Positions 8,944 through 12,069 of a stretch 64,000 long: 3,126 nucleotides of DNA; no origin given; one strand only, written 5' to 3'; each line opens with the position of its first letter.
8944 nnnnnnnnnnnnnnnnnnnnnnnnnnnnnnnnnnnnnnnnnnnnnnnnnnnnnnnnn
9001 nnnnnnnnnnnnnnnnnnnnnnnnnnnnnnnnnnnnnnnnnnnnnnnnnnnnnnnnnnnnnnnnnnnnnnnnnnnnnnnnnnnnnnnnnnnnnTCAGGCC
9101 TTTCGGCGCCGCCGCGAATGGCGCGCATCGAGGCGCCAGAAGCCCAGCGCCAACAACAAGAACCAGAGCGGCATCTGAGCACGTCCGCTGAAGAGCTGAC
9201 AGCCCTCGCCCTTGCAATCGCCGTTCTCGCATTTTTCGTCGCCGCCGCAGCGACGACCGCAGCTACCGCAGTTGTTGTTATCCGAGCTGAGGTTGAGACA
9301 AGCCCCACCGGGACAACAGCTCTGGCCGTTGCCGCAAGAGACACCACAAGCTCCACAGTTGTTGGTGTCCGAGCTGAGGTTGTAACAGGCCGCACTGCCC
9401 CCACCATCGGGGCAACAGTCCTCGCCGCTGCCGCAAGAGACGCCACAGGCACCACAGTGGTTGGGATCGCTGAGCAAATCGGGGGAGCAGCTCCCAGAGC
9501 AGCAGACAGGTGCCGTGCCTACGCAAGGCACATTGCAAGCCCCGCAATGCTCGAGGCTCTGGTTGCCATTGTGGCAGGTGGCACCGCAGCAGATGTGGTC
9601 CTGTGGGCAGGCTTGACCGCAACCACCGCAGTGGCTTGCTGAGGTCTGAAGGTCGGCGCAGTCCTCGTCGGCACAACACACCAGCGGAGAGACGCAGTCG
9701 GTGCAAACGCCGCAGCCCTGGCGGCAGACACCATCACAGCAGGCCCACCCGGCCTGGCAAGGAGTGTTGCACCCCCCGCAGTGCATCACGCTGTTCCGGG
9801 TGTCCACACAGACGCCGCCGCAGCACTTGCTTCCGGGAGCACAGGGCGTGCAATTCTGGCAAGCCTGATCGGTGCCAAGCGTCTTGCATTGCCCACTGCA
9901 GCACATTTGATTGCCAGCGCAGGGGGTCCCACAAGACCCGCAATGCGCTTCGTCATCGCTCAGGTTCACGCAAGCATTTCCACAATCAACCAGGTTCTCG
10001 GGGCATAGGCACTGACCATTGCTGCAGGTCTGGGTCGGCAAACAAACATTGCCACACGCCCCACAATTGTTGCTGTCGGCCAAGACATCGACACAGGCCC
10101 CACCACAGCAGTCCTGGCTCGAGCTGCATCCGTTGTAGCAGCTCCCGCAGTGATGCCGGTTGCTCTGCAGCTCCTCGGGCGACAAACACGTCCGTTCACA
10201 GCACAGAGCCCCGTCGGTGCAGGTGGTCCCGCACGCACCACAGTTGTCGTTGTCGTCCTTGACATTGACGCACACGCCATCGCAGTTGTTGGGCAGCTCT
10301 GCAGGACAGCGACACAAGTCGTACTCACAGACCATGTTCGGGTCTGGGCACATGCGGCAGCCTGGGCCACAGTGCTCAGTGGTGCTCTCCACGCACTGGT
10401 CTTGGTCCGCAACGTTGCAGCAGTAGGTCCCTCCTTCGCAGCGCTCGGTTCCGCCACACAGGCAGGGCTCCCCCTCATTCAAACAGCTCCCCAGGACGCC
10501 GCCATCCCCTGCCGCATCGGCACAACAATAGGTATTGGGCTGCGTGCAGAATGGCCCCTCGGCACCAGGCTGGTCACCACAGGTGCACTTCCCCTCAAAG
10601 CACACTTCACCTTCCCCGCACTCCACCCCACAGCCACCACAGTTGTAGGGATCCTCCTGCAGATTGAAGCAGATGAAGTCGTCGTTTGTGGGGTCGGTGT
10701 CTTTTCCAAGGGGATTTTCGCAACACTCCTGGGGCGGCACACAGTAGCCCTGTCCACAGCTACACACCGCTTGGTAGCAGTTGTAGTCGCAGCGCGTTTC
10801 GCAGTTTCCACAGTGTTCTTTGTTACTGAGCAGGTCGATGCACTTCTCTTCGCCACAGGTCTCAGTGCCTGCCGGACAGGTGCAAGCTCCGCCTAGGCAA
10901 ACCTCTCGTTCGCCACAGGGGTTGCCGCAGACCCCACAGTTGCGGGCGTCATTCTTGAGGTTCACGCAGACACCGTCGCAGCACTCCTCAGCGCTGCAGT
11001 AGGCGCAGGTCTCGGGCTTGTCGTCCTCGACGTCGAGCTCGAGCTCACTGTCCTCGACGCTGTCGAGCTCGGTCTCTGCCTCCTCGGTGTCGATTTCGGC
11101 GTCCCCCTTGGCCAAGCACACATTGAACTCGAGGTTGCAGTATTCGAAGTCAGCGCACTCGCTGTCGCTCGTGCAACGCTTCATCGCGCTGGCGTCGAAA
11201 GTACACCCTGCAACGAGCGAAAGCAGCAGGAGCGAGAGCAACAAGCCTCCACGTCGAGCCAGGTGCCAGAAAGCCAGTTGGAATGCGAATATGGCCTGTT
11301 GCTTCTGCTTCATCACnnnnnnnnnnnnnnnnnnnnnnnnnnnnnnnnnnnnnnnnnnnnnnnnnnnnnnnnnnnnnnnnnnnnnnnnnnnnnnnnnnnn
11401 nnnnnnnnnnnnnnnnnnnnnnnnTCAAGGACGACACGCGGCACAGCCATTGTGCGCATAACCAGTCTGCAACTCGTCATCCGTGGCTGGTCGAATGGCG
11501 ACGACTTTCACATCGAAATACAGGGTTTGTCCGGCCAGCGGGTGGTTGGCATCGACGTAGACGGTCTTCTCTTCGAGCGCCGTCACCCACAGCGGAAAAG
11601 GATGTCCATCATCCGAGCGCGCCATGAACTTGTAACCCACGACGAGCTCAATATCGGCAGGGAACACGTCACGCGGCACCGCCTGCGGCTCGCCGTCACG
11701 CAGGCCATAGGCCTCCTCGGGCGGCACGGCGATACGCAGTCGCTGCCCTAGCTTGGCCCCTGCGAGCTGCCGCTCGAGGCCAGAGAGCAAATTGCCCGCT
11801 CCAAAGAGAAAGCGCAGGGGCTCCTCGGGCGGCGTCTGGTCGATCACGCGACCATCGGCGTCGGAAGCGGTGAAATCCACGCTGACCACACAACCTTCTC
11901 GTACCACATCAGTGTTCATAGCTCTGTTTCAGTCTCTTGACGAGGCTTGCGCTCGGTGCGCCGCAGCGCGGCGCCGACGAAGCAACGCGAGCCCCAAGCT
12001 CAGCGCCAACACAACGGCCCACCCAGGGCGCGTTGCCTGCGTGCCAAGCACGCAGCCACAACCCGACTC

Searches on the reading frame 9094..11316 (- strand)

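Call 11: search_protein_families(library=pfam, proteins=[window:9094-11316:-])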
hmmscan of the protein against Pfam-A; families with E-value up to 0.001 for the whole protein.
window:9094-11316:- (740 aa): 1 family
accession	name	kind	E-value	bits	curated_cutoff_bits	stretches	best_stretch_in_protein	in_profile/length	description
PF04885.19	Stig1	-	2.2e-46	156.7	24.1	7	642-702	24-83/85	Stigma-specific STIG1-like protein family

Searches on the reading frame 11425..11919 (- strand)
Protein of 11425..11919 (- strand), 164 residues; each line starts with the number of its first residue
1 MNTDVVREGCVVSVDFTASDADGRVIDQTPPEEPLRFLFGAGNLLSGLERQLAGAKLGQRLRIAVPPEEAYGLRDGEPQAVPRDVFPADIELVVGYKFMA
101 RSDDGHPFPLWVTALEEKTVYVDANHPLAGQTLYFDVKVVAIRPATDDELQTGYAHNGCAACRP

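Call 11: search_protein_families(library=pfam, proteins=[window:11425-11919:-])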
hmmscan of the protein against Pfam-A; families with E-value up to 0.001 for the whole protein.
window:11425-11919:- (164 aa): 1 family
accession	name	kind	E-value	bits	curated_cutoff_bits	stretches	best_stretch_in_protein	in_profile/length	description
PF00254.34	FKBP_C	-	5.2e-14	52.8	21.1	1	6-138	5-92/94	FKBP-type peptidyl-prolyl cis-trans isomerase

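Call 79: find_encoding_contigs(protein=window:11425-11919:-, flank=3000, max_places=10)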
Protein window:11425-11919:- (164 aa): no gene with exactly this product is on record in the collection.
